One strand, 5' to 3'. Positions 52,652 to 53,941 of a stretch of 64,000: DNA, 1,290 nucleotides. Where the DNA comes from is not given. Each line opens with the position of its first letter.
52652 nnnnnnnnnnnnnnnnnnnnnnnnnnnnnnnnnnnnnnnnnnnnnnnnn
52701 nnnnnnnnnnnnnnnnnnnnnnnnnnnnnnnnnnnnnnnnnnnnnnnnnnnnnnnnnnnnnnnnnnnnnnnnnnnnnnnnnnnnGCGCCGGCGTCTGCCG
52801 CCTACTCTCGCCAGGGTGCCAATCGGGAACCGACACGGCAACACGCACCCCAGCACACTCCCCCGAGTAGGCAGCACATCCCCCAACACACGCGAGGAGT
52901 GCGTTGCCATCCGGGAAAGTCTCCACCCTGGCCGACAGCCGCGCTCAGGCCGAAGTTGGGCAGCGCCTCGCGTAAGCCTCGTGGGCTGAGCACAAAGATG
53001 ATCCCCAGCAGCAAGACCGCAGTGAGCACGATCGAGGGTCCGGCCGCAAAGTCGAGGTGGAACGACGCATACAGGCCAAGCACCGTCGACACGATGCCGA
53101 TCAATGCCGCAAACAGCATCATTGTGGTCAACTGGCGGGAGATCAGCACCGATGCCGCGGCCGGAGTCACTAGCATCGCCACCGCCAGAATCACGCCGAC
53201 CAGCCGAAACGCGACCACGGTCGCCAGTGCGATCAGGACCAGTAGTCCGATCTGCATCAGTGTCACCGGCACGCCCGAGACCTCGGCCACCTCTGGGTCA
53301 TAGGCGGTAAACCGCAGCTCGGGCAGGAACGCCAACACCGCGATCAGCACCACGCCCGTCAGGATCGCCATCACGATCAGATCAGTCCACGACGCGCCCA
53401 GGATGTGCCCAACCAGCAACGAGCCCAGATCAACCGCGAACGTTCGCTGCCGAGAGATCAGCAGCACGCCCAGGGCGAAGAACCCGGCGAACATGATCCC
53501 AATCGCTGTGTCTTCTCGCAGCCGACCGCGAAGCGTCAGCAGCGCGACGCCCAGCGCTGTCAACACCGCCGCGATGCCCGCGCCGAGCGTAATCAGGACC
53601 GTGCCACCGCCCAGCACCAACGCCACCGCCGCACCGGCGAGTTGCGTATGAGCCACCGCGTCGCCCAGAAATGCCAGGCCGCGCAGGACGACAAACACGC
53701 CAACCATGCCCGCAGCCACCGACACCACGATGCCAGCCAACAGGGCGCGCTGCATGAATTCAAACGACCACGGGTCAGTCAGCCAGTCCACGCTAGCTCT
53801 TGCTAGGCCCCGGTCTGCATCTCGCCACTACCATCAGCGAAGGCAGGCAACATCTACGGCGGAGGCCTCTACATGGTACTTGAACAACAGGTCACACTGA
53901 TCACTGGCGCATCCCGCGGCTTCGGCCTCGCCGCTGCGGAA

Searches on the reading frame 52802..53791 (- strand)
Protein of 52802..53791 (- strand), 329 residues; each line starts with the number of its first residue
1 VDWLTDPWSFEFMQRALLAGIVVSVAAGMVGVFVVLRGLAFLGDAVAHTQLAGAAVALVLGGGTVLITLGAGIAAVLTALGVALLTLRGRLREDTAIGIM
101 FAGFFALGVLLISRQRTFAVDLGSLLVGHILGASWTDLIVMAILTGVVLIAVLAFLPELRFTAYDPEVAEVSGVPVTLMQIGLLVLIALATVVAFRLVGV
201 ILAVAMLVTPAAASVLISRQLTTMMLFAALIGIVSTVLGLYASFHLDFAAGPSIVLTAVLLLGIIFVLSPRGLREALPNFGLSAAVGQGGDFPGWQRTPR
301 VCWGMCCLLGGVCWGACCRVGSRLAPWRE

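Call 3: search_protein_families(library=pfam, proteins=[window:52802-53791:-], max_evalue=0.01)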
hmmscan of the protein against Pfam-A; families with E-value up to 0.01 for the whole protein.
window:52802-53791:- (329 aa): 2 families
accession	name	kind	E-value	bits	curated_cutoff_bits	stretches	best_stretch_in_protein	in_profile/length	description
PF00950.22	ABC-3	-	3.7e-65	220.5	20.1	1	10-266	2-255/258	ABC 3 transport family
PF01032.23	FecCD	-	1.6e-10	41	26.5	1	51-260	84-300/311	FecCD transport family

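Call 4: search_protein_families(library=ncbifam, proteins=[window:52802-53791:-], max_evalue=0.01)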
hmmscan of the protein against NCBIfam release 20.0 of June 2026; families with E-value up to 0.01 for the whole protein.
window:52802-53791:- (329 aa): 4 families
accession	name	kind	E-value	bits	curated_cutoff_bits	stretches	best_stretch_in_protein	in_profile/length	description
NF040871.1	AztB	equivalog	6.1e-65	219.5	280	1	2-258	1-254/254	zinc ABC transporter permease AztB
TIGR03770.1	anch_rpt_perm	equivalog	1.1e-54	185.9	296.8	1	6-266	11-267/270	anchored repeat-type ABC transporter permease subunit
NF040927.1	ABC_perm_SloB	subfamily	3.5e-53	181.1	460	1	7-271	6-266/271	metal ABC transporter permease subunit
NF007089.0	PRK09543.1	equivalog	1.8e-28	99.8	284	1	12-262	4-251/261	zinc ABC transporter permease subunit ZnuB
